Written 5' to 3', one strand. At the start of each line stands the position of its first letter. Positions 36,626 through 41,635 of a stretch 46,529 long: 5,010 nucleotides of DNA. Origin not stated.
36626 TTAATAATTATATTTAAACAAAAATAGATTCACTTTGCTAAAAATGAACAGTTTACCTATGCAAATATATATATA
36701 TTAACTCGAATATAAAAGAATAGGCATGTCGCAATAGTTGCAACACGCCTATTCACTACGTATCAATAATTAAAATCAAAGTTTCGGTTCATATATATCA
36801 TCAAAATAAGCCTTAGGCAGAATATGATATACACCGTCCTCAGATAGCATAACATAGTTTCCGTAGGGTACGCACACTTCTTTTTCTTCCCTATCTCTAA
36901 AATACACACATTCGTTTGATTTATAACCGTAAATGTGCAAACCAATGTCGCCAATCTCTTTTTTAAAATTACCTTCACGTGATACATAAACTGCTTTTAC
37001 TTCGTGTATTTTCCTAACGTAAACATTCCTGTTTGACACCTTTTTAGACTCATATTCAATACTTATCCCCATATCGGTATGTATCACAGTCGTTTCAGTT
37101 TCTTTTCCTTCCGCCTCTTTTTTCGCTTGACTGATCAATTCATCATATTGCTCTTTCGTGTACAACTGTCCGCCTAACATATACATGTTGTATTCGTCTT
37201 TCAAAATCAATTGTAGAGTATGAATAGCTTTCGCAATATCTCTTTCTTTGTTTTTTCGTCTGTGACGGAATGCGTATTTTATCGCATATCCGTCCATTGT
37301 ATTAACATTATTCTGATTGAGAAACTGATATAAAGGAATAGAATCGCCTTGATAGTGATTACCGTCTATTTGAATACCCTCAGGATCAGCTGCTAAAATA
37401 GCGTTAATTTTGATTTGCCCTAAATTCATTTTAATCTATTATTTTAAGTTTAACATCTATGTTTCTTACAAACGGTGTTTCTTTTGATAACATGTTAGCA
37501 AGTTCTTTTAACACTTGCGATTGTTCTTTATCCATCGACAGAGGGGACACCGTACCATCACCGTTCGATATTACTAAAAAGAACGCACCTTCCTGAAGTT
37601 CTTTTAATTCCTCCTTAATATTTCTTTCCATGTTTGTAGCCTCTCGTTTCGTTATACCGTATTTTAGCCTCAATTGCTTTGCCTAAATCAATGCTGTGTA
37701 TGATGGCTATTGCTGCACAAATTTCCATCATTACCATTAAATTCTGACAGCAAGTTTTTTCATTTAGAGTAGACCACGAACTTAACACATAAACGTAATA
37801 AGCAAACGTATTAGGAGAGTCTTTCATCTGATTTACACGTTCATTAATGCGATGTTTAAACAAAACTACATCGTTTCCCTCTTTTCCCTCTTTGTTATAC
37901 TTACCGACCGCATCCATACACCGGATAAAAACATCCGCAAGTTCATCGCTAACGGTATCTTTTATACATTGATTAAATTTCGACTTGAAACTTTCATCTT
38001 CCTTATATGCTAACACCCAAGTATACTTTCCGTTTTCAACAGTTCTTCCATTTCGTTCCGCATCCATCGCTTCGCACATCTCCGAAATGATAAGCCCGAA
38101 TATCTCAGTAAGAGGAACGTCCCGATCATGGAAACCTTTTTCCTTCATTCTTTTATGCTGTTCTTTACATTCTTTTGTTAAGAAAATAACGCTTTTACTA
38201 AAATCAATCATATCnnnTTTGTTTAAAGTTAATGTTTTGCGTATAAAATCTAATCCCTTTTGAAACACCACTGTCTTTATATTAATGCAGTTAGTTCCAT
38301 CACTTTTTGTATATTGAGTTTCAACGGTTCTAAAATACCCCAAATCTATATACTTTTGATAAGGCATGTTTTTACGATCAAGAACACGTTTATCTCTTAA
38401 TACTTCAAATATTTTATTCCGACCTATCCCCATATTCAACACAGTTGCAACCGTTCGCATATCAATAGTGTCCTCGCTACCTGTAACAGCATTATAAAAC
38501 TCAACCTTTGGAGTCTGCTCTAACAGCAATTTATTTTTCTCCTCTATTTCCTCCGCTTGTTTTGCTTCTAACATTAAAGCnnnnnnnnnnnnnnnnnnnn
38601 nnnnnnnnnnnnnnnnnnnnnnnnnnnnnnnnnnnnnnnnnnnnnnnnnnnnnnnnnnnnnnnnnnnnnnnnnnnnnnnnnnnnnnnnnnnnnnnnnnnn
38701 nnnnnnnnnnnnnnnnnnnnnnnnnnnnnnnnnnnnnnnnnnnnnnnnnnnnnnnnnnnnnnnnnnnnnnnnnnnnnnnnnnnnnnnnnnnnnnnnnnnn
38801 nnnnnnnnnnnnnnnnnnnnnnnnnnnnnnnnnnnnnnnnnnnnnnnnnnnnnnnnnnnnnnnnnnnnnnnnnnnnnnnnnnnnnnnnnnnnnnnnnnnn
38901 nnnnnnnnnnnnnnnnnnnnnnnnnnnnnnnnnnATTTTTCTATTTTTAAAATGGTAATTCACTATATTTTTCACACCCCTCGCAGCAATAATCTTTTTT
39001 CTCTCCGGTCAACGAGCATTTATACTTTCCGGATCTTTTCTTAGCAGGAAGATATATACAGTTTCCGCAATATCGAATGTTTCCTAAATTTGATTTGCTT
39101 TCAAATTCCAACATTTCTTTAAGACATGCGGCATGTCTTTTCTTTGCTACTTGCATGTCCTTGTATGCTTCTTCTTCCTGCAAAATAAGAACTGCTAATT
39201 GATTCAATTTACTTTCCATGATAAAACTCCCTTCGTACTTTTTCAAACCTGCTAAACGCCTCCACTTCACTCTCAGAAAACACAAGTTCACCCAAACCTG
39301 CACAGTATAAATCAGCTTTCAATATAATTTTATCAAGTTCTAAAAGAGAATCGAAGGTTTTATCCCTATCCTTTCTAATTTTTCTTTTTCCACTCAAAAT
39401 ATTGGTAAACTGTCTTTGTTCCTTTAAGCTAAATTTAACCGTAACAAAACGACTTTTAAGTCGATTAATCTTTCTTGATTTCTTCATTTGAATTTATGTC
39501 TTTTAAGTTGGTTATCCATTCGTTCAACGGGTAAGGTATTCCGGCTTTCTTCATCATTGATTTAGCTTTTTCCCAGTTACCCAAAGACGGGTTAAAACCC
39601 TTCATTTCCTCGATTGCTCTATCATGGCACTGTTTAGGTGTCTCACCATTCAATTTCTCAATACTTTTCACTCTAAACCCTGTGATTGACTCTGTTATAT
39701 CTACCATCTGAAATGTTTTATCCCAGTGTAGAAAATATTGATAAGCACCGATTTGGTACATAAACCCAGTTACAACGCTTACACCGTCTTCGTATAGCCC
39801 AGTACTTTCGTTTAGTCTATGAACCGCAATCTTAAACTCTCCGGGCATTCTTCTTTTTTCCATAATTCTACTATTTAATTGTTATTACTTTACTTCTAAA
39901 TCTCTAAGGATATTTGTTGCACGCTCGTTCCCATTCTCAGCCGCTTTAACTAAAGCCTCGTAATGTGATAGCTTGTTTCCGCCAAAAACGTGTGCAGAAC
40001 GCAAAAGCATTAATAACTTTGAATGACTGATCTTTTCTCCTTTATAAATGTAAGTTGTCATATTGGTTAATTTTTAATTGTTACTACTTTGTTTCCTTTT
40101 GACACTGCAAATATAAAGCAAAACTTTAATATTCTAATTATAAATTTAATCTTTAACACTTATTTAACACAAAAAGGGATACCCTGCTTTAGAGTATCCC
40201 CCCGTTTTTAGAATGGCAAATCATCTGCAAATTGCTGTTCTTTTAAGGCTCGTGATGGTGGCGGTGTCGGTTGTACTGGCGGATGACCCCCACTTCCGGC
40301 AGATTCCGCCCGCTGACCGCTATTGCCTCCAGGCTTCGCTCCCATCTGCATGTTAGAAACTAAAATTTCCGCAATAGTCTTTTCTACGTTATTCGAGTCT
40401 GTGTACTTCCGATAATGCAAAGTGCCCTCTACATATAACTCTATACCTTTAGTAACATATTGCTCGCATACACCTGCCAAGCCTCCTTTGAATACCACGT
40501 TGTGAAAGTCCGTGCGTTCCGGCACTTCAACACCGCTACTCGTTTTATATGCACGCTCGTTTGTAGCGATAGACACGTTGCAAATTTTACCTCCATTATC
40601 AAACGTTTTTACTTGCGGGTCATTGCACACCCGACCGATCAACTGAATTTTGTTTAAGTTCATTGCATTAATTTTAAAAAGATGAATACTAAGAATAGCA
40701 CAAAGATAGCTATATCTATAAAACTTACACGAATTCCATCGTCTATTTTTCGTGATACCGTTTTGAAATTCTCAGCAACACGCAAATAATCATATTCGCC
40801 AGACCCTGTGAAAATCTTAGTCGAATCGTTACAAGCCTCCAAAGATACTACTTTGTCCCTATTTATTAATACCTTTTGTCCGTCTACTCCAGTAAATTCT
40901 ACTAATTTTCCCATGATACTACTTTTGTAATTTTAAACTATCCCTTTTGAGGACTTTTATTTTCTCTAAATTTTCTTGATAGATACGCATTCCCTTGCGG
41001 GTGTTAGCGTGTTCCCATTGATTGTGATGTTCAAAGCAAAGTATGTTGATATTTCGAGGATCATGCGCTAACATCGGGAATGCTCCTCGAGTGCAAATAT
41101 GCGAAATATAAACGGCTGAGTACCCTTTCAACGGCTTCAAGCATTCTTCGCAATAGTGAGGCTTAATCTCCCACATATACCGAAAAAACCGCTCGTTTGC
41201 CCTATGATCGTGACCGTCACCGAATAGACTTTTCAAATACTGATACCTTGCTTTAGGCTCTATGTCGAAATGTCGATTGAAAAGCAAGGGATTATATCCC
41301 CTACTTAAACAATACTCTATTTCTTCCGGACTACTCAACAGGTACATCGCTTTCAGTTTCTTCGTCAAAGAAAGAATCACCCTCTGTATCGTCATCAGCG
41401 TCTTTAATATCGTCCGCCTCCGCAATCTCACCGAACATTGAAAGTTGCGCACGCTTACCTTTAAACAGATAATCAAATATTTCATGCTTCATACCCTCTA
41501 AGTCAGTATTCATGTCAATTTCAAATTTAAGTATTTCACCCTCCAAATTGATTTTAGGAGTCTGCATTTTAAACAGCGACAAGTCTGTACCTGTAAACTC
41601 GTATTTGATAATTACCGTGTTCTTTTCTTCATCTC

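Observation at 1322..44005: Five mosaic Rha/KilAC antirepressor paralogs scattered through one 46-kb genome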

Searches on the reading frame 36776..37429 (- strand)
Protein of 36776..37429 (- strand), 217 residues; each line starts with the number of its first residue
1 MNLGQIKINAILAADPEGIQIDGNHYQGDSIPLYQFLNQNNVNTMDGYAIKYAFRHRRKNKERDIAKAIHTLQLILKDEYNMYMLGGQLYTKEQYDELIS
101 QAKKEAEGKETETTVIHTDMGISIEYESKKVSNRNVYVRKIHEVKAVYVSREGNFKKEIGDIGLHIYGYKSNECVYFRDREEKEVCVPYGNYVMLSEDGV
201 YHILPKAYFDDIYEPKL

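Call 61: search_protein_families(library=phrogs, proteins=[window:36776-37429:-], max_evalue=0.001)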
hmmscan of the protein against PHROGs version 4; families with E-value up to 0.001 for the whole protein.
window:36776-37429:- (217 aa): 7 families
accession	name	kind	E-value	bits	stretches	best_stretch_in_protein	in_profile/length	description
phrog_32578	-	unknown function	5.1e-34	119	1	10-216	12-220/221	-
phrog_5839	-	unknown function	3.1e-09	37.9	1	20-74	7-62/128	-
phrog_4824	-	unknown function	5e-06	27.5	1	21-99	7-78/128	-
phrog_236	-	other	5.2e-06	27.3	1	23-149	244-384/431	nucleotide kinase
phrog_26149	-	other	7.2e-05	23.9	1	21-74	97-153/176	deoxynucleoside monophosphate kinase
phrog_1689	-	other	8.3e-05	23.6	1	24-75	171-230/243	nucleotide kinase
phrog_11324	-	other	0.0006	21.4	1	45-115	36-104/139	nucleotide kinase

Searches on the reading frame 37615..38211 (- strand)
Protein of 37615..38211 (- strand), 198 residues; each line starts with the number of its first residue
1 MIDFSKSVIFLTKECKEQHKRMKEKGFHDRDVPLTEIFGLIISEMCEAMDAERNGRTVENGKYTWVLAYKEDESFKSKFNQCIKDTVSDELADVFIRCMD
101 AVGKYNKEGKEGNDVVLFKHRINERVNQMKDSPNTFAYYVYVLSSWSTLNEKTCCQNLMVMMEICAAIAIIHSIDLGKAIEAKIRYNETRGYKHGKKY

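Call 53: search_protein_families(library=phrogs, proteins=[window:37615-38211:-], max_evalue=0.001)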
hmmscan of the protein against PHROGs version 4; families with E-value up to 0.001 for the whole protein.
window:37615-38211:- (198 aa): 3 families
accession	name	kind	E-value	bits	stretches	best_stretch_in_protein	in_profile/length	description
phrog_9236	-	other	1.6e-61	208.4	1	7-198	2-191/191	pyrophosphatase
phrog_3301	-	other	2.6e-24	87.1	2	15-125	54-159/169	pyrophosphatase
phrog_5658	-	other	1.2e-07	32.3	1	90-190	372-405/421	pyrophosphatase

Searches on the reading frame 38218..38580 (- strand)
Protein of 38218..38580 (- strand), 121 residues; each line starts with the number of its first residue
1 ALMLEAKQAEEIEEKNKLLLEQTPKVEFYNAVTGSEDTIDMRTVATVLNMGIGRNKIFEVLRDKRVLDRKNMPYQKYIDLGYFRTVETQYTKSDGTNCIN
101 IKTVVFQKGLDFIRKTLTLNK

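Call 78: predict_structure(alignment_id=A5)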
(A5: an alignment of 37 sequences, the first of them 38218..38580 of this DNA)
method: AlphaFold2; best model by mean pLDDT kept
length: 121 residues; sequences in the alignment: 37
mean_pLDDT: 71.6   pTM: 0.52
mean pLDDT of the five models: 71.6, 71.0, 70.4, 70.2, 69.0
residues with pLDDT >= 90: 0; 70-90: 82; 50-70: 23; < 50: 16
segments of 3 or more residues with pLDDT < 50: 22-25, 27-35
pLDDT, mean of each block of 10 residues (from residue 1): 51 53 47 56 77 83 86 85 82 76 84 81 58
secondary structure, 60 per line:
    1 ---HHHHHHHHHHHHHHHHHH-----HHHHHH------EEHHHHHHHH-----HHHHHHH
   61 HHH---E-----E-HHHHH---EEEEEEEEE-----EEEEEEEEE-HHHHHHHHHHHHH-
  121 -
elements in order: H4-21 H27-32 H41-48 H54-63 H75-79 E83-91 E97-105 H107-119

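Call 80: fold_search(model_id=the predicted structure, library=pdb)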
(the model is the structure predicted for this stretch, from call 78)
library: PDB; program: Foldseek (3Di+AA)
matches with E <= 10: 979; with E <= 0.001: 0
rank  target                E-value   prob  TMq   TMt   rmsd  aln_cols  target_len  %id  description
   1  7nvs_W                3.0e-02  0.69  0.26  0.19  16.3       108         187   11  RNA polymerase II core pre-initiation complex with closed promoter DNA in proximal position (released 2021-05-05)
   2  5gpy_A                1.0e-01  0.75  0.30  0.22   8.1        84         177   14  Crystal structure of the human TFIIE complex (released 2016-11-02)
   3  1f4k_A                1.3e-01  0.35  0.27  0.29   7.8       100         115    8  CRYSTAL STRUCTURE OF THE REPLICATION TERMINATOR PROTEIN/B-SITE DNA COMPLEX (released 2001-06-08)
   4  4esb                  1.6e-01  0.57  0.27  0.30   7.3        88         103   14  Crystal structure of PadR-like transcriptional regulator (BC4206) from Bacillus cereus strain ATCC 14579 (released 2012-12-05)
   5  2v79_B                1.7e-01  0.25  0.23  0.23   9.7        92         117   14  Crystal Structure of the N-terminal domain of DnaD from Bacillus Subtilis (released 2008-01-15)
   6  7nvr_W                2.0e-01  0.30  0.27  0.19  16.2       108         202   12  Human Mediator with RNA Polymerase II Pre-initiation complex (released 2021-05-05)
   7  6gdv_C                3.1e-01  0.10  0.16  0.17  10.1        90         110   10  Structure of CutA from Synechococcus elongatus PCC7942 complexed with Bis-Tris molecule (released 2019-05-08)
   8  1j0r_A                3.3e-01  0.28  0.30  0.31   7.7        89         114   15  Crystal structure of the replication termination protein mutant C110S (released 2003-11-20)
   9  1bm9_A                4.0e-01  0.18  0.26  0.27   8.4        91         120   14  REPLICATION TERMINATOR PROTEIN FROM BACILLUS SUBTILIS (released 1999-01-06)
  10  3bzq                  4.3e-01  0.20  0.18  0.21   7.7        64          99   17  High resolution crystal structure of Nitrogen Regulatory Protein (Rv2919c) of Mycobacterium tuberculosis (released 2008-04-01)
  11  9a5c_B                4.3e-01  0.11  0.20  0.12  14.0       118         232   11  Integrative model of GLPD-DNAD by crosslinking MS and deep learning (released 2024-09-18)
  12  7a0s_P                4.6e-01  0.10  0.16  0.15  13.4        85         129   10  50S Deinococcus radiodurans ribosome bounded with mycinamicin I (released 2021-08-18)
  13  5mrc_O                4.6e-01  0.08  0.15  0.10  15.4       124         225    8  Structure of the yeast mitochondrial ribosome - Class A (released 2017-02-15)
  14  8ct8_B                4.9e-01  0.12  0.23  0.19  12.4       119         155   13  Crystal structure of Drosophila melanogaster PRL/CBS-pair domain complex (released 2023-03-01)
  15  8w4j_F                5.2e-01  0.14  0.17  0.05  15.4        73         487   12  Cryo-EM structure of the KLHL22 E3 ligase bound to human glutamate dehydrogenase I (released 2023-11-01)
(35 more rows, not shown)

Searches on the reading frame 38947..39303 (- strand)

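Call 53: search_protein_families(library=phrogs, proteins=[window:38947-39303:-], max_evalue=0.001)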
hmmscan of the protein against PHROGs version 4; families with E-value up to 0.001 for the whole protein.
window:38947-39303:- (118 aa): 1 family
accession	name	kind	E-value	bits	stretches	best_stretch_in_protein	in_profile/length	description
phrog_30925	-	unknown function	1.9e-15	58.4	1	47-118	29-100/100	-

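Call 60: search_protein_families(library=pfam, proteins=[window:38947-39303:-], max_evalue=0.05)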
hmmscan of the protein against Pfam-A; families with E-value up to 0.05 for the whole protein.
window:38947-39303:- (118 aa): 0 families

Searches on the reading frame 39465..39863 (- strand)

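Call 53: search_protein_families(library=phrogs, proteins=[window:39465-39863:-], max_evalue=0.001)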
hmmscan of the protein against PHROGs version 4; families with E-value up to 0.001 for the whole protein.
window:39465-39863:- (132 aa): 1 family
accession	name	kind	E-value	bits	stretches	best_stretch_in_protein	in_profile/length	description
phrog_28660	-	unknown function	3e-44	151.1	1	1-125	1-123/124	-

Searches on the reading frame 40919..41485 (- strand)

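Call 61: search_protein_families(library=phrogs, proteins=[window:40919-41485:-], max_evalue=0.001)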
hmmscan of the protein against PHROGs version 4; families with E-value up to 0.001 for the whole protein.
window:40919-41485:- (188 aa): 4 families
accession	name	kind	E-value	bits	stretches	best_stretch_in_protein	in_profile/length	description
phrog_144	-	DNA, RNA and nucleotide metabolism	7.3e-14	52.8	1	42-181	8-158/175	HNH endonuclease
phrog_20279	-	unknown function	2.1e-07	32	1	97-176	72-158/162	-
phrog_5956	-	DNA, RNA and nucleotide metabolism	1e-05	26.2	1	108-168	58-118/138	HNH endonuclease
phrog_119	-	DNA, RNA and nucleotide metabolism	0.00018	21.5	1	103-168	197-265/443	HNH endonuclease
